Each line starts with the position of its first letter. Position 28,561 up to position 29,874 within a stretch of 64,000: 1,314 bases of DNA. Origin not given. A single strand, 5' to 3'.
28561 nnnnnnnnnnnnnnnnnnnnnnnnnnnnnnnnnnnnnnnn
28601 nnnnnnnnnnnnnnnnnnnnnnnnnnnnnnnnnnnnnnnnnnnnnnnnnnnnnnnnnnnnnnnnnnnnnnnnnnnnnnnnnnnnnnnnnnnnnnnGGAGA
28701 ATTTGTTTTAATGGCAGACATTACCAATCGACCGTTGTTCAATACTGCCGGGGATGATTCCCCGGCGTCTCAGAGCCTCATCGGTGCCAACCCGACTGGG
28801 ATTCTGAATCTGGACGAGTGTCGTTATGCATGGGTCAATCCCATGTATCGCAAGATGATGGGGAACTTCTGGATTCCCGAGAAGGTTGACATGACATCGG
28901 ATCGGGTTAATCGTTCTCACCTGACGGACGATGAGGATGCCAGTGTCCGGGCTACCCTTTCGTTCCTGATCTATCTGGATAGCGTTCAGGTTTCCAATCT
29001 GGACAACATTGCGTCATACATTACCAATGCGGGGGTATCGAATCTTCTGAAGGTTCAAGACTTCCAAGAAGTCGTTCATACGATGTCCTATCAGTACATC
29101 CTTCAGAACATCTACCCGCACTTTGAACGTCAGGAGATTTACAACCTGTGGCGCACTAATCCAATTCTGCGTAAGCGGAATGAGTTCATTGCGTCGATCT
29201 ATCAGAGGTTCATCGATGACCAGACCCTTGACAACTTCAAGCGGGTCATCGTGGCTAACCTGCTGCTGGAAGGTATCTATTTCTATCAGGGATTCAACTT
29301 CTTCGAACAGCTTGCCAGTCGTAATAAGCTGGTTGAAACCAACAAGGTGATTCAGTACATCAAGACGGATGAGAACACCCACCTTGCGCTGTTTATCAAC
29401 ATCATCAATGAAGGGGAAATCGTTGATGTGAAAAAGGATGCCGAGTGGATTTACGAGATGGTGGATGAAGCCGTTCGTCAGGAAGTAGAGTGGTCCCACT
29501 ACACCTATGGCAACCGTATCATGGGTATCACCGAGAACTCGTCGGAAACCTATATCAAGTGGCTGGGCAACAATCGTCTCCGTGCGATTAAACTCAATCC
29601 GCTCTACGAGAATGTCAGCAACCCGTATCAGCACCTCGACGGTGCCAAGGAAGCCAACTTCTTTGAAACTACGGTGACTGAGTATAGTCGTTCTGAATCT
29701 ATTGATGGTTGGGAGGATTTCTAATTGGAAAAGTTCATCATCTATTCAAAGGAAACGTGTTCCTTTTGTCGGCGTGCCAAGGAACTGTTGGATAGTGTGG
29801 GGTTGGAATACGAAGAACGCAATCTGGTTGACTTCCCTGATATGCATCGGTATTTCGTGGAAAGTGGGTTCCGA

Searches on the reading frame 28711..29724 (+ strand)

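Call 13: search_protein_families(library=phrogs, proteins=[window:28711-29724:+], max_evalue=0.001)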
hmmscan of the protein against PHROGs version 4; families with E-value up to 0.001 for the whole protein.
window:28711-29724:+ (337 aa): 4 families
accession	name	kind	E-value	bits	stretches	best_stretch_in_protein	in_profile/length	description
phrog_86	-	DNA, RNA and nucleotide metabolism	3.8e-74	251.2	1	6-331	43-390/504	ribonucleoside diphosphate reductase small subunit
phrog_10582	-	DNA, RNA and nucleotide metabolism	1.4e-17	64.8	1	9-169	5-163/255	ribonucleotide reductase class Ia beta subunit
phrog_24856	-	DNA, RNA and nucleotide metabolism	2e-15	58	1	33-217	9-194/195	ribonucleotide reductase class Ia beta subunit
phrog_8368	-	DNA, RNA and nucleotide metabolism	3.2e-11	44.4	1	211-333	5-142/156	aerobic NDP reductase small subunit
